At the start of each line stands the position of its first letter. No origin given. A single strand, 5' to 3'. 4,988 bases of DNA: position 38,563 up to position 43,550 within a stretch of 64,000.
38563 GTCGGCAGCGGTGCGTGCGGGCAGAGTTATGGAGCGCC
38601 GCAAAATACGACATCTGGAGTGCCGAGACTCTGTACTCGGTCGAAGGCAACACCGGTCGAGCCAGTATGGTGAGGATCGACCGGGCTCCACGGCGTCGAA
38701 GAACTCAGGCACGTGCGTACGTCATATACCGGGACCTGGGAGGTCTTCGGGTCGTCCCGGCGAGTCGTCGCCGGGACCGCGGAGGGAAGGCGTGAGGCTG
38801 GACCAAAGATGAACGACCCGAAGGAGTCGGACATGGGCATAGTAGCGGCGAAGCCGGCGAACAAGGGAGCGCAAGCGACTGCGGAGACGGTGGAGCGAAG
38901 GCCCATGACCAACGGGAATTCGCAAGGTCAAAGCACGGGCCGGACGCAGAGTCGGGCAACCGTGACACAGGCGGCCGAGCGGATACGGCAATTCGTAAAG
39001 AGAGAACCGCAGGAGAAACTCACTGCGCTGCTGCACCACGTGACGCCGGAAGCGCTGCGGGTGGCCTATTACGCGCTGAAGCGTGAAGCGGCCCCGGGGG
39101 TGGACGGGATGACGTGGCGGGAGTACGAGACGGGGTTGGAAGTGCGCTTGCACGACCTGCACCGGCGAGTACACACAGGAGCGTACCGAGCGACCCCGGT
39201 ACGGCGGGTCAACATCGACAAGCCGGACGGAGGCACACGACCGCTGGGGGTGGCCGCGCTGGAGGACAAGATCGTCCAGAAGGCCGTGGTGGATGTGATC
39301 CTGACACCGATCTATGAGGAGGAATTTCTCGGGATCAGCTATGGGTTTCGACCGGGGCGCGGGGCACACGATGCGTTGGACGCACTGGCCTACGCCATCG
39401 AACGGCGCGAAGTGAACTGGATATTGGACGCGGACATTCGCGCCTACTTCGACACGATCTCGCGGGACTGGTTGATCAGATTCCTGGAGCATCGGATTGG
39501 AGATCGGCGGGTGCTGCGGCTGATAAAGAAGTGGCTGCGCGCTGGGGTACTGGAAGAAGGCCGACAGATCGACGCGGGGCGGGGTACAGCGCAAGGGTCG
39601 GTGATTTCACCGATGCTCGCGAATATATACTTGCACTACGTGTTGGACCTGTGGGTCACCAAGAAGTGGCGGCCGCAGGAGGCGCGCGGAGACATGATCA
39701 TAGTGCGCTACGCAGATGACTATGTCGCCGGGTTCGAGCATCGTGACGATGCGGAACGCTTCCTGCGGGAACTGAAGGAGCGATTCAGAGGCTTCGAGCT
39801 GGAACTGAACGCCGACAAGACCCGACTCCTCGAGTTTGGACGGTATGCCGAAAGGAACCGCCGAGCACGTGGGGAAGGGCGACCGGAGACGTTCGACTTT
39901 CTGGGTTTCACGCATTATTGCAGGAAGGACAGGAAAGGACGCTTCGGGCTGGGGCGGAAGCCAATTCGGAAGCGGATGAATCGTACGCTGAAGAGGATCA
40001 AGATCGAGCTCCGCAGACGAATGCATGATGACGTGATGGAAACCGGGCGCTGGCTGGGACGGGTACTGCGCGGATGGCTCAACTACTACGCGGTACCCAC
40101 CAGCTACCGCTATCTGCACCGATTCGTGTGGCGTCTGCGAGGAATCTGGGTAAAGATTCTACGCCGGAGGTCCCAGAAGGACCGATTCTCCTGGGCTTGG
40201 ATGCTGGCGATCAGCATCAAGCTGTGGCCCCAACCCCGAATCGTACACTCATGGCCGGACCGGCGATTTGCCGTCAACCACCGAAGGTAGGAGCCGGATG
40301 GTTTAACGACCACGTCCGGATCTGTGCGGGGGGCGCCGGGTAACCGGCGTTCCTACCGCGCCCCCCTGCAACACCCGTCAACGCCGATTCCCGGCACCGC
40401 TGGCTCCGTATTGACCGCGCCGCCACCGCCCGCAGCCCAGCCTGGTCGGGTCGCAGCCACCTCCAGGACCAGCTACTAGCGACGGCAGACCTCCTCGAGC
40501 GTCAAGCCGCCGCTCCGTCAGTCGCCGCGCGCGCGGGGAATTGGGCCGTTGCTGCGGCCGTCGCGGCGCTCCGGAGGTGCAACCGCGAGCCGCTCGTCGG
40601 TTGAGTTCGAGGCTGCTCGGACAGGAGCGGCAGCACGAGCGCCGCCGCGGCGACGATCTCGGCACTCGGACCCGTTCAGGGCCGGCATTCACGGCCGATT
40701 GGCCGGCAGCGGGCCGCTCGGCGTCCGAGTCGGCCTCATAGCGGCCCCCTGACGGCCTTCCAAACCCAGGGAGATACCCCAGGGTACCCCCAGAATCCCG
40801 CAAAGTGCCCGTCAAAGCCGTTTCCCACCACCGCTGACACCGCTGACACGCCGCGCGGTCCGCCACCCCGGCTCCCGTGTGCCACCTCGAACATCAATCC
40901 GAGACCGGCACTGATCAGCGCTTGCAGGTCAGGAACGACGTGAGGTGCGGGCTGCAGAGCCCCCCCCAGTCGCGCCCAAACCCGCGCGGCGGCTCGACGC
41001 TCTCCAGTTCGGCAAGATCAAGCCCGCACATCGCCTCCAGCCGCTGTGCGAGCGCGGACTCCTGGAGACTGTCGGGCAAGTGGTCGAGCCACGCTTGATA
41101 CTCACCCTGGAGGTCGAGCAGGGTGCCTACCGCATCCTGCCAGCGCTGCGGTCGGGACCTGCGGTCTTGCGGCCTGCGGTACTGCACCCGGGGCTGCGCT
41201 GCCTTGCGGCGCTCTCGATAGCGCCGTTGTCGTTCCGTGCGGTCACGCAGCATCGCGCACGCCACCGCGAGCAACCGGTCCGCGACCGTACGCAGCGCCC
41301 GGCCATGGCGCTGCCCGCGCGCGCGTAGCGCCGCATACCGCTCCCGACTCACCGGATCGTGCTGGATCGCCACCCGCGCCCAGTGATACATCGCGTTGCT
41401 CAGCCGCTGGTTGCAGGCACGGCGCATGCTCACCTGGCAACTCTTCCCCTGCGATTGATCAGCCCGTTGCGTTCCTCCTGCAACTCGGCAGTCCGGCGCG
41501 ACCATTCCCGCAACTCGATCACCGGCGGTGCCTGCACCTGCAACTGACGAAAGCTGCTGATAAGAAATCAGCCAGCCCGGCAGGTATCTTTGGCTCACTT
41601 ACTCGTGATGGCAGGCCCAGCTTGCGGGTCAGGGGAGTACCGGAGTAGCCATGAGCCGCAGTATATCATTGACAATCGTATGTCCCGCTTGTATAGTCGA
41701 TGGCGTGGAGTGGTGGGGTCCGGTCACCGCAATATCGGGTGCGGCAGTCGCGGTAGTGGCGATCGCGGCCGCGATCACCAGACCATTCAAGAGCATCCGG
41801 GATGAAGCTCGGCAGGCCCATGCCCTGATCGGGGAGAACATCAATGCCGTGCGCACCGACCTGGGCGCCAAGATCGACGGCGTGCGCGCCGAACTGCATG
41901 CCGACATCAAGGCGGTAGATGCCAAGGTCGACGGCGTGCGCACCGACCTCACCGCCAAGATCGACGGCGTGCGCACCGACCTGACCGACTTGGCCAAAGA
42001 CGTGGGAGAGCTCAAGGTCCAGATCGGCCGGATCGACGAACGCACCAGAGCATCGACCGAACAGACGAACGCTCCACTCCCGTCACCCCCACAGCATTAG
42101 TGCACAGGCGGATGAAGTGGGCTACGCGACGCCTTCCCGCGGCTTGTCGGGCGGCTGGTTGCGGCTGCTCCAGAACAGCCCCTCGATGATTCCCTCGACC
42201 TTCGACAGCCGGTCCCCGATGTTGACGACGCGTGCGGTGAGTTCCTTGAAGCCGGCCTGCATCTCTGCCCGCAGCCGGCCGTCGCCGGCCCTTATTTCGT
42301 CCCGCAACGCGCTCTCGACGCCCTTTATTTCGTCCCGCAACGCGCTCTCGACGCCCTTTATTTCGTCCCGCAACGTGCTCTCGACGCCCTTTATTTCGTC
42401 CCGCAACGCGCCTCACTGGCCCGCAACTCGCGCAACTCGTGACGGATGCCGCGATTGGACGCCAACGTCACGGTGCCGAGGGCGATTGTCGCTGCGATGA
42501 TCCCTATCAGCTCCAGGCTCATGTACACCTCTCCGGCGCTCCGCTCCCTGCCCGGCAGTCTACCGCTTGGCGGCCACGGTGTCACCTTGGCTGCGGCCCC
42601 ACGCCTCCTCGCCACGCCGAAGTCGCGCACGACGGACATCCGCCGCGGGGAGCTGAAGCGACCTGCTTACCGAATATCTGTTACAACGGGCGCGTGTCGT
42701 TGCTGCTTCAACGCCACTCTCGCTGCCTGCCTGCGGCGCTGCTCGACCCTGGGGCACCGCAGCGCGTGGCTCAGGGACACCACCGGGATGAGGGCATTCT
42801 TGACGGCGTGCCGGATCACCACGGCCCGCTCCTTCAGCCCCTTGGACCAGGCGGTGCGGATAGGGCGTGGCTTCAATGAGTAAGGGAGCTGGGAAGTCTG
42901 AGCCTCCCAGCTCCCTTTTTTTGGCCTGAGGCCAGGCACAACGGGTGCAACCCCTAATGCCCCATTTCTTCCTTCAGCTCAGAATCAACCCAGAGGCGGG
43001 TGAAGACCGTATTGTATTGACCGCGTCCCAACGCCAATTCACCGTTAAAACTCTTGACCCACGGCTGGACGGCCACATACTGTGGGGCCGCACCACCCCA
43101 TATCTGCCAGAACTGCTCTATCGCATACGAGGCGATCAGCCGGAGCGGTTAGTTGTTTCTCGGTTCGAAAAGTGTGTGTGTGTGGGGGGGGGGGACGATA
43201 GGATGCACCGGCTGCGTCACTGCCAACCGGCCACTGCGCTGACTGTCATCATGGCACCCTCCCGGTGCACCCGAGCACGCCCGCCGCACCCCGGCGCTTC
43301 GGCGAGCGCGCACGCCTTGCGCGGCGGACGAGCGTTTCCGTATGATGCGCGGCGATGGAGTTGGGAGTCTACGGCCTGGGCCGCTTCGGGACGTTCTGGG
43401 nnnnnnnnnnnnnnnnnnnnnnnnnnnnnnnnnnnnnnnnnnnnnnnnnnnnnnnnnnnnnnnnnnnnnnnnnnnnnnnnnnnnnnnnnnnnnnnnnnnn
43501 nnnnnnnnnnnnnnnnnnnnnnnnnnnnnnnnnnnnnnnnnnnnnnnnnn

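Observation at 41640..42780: Cassette of two convergent small TM plus coiled-coil tandem-repeat protein genes replacing dppC, with a deleted second copy at 34.1 kb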

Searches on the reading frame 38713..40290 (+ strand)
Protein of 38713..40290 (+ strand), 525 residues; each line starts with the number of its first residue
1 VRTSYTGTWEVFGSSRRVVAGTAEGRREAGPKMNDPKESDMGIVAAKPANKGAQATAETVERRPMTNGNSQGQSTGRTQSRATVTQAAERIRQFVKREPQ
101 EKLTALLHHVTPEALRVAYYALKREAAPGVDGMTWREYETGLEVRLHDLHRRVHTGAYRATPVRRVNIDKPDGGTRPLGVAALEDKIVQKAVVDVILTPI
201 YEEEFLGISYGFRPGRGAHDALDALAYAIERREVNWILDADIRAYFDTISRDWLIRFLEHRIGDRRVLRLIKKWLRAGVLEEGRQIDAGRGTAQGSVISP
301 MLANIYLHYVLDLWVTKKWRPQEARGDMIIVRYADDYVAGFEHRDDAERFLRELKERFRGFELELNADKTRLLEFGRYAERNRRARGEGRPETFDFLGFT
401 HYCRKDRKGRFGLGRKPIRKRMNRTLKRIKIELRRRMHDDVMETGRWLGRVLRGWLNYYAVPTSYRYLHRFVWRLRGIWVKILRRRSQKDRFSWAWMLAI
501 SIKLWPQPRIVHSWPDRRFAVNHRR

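Call 34: search_protein_families(library=pfam, proteins=[window:38713-40290:+], max_evalue=0.001)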
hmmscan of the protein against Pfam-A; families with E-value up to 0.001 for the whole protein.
window:38713-40290:+ (525 aa): 1 family
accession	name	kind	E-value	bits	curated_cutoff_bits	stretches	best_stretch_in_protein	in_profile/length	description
PF00078.32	RVT_1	-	1.7e-34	119.7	29.6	1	168-400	1-204/205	Reverse transcriptase (RNA-dependent DNA polymerase)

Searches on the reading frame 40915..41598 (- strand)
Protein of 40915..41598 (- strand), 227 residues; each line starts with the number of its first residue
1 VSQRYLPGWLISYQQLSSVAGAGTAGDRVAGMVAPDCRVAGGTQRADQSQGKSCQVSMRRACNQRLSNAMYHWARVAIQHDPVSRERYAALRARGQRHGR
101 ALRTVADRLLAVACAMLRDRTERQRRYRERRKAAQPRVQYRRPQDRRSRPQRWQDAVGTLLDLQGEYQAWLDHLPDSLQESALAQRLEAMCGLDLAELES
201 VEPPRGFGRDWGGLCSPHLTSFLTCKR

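Call 34: search_protein_families(library=pfam, proteins=[window:40915-41598:-], max_evalue=0.001)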
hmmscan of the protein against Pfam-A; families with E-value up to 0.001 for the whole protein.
window:40915-41598:- (227 aa): 1 family
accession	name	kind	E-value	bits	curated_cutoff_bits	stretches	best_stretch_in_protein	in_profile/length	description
PF02371.22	Transposase_20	-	0.00011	22.9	21.3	1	40-88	38-86/87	Transposase IS116/IS110/IS902 family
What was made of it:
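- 40915..41598 (-): IS110-family transposase remnant (partial Transposase_20 domain). Call 34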

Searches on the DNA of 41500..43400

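Call 75: search_rna_families(source=window, start=41500, end=43400, threshold=evalue, max_evalue=1)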
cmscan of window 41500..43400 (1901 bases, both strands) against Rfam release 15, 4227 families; matches with E-value up to 1: 0.
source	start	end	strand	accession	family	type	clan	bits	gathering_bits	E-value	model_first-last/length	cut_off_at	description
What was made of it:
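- Tried and rejected: An Rfam search of 41500-43400 at E up to 1 gave nothing (call 75).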
